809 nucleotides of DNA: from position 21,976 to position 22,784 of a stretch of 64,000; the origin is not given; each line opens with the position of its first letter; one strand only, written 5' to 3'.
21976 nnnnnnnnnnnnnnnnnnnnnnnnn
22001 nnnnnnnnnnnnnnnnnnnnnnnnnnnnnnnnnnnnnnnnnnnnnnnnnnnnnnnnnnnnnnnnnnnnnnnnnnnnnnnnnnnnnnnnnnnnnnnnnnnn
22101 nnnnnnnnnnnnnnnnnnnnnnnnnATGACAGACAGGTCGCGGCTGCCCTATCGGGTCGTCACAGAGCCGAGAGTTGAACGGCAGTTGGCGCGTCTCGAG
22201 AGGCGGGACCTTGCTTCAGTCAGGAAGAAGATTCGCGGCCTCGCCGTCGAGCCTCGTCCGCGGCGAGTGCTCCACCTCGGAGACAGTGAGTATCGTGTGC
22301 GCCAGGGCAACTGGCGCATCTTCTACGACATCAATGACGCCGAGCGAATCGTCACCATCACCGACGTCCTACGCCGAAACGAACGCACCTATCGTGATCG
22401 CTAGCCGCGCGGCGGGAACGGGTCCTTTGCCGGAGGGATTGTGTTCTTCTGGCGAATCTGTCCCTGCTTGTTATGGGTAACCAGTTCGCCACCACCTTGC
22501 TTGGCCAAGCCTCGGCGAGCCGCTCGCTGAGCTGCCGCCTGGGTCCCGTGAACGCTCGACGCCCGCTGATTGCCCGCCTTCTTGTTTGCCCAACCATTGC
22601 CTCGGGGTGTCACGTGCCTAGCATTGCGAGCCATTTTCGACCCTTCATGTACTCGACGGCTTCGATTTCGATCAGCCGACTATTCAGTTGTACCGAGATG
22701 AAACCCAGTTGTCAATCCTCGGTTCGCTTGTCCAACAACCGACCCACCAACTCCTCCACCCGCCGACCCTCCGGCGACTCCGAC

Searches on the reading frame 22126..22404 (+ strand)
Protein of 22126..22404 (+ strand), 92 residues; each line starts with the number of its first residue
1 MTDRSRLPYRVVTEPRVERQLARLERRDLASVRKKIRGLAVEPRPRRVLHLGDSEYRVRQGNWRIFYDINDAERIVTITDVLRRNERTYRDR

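Call 3: search_protein_families(library=pfam, proteins=[window:22126-22404:+], max_evalue=0.01)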
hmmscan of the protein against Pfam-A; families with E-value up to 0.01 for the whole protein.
window:22126-22404:+ (92 aa): 1 family
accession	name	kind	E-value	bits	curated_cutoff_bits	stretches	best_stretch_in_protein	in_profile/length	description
PF05016.21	ParE_toxin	-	3.3e-08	34.4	23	1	14-86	4-87/89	ParE toxin of type II toxin-antitoxin system, parDE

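Call 4: search_protein_families(library=ncbifam, proteins=[window:22126-22404:+], max_evalue=0.01)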
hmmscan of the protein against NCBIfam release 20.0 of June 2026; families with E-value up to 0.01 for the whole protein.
window:22126-22404:+ (92 aa): 0 families

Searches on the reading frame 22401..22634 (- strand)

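Call 3: search_protein_families(library=pfam, proteins=[window:22401-22634:-], max_evalue=0.01)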
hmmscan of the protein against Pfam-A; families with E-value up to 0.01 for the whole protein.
window:22401-22634:- (77 aa): 1 family
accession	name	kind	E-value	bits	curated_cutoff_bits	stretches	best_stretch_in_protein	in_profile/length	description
PF09954.14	DUF2188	-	7.7e-21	74.4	22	1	7-65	2-61/62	Uncharacterized protein conserved in bacteria (DUF2188)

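Call 4: search_protein_families(library=ncbifam, proteins=[window:22401-22634:-], max_evalue=0.01)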
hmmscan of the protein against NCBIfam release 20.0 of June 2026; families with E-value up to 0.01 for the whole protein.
window:22401-22634:- (77 aa): 0 families
